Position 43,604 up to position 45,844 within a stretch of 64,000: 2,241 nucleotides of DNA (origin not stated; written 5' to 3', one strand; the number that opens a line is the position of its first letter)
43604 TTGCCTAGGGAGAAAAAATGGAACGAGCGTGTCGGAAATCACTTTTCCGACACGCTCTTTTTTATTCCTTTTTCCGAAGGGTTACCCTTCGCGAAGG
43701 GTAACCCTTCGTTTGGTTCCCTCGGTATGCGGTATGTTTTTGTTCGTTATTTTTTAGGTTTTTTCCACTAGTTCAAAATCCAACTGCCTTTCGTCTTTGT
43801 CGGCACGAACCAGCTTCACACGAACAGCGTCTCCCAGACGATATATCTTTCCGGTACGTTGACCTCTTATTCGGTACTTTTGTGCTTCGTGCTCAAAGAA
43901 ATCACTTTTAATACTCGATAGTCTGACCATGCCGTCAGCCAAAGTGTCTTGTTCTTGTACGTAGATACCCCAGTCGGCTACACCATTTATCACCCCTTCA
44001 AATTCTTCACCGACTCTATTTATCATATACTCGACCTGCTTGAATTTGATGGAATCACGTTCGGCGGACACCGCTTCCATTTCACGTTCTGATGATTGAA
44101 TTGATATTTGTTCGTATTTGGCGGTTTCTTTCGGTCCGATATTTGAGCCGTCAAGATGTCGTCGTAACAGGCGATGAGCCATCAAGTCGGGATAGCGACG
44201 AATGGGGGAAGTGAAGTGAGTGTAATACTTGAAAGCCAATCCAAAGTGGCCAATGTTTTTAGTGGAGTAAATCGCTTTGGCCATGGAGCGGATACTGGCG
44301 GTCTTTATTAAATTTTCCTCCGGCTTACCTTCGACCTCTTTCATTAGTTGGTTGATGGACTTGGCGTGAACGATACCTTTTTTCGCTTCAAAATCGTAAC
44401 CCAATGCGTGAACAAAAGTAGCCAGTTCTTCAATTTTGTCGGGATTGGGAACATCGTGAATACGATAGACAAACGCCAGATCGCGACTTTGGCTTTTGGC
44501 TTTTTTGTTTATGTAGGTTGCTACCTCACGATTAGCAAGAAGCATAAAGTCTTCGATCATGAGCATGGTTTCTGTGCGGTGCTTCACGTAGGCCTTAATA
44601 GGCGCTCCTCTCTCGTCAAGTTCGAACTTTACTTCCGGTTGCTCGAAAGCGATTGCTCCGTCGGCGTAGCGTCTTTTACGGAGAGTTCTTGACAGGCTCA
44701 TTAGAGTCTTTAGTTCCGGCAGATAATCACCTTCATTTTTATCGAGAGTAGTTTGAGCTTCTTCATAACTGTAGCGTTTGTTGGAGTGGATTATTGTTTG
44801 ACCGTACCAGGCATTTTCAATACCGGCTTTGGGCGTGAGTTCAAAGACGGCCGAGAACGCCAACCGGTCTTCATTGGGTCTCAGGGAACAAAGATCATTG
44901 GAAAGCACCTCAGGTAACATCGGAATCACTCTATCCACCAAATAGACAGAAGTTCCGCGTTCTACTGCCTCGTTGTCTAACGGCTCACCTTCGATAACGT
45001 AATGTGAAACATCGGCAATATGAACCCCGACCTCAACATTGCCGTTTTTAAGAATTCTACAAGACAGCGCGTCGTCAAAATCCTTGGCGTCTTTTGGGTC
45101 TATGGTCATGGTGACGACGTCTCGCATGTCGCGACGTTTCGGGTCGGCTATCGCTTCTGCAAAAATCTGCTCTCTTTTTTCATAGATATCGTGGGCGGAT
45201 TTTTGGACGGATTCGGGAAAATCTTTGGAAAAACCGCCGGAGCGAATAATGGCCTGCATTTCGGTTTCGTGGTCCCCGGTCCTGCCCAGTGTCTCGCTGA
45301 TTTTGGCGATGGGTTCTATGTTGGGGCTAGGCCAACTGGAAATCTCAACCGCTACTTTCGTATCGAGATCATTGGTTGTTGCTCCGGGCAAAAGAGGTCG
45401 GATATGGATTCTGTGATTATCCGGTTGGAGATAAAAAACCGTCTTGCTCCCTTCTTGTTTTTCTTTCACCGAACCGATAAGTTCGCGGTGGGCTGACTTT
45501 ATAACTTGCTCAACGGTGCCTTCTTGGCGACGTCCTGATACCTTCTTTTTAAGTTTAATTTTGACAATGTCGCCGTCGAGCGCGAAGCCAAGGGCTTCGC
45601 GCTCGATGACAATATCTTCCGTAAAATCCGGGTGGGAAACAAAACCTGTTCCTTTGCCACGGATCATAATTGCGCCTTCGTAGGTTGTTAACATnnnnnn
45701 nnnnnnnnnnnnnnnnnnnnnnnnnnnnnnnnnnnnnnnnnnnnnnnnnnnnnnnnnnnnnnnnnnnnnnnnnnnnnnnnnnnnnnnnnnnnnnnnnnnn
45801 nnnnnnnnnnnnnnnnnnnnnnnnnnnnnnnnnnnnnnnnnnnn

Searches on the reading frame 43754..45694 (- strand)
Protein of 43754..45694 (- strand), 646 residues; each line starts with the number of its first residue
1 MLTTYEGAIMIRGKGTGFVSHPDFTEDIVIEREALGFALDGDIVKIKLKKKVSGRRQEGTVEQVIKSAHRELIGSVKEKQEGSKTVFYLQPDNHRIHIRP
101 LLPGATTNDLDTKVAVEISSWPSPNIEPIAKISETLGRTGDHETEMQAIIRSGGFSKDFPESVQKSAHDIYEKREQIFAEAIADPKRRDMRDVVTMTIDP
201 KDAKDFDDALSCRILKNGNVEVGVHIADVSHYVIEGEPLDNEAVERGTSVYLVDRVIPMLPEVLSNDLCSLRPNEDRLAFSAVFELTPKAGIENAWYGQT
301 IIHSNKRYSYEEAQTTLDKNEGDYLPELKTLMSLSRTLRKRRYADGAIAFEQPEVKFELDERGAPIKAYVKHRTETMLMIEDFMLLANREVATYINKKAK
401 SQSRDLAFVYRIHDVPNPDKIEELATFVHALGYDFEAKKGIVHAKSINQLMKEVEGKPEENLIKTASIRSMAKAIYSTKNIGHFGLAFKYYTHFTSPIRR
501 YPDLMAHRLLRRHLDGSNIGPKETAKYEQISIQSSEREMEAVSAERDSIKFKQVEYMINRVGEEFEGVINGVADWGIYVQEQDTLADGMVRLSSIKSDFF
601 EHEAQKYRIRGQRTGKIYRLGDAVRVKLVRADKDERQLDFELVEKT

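Call 10: search_protein_families(library=pfam, proteins=[window:43754-45694:-], max_evalue=0.001)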
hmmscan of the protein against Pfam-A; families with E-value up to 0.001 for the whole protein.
window:43754-45694:- (646 aa): 6 families
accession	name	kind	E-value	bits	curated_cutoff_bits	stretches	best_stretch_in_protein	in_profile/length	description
PF00773.25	RNB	-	6.8e-107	357.9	29.3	1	187-515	1-325/326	RNB domain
PF17876.7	CSD2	-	7.6e-18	64.8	26.2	1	88-160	1-74/74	Cold shock domain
PF08206.17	OB_RNB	-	5.2e-08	32.9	24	1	12-63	6-57/58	Ribonuclease B OB domain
PF00575.29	S1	-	2.4e-07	31.5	22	1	561-641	4-72/74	S1 RNA binding domain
PF17849.7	OB_Dis3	-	2.1e-06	28.2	22.8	1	111-150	34-73/77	Dis3-like cold-shock domain 2 (CSD2)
PF18614.7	RNase_II_C_S1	-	0.00039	20.7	26.6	0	619-643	35-59/59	RNase II-type exonuclease C-terminal S1 domain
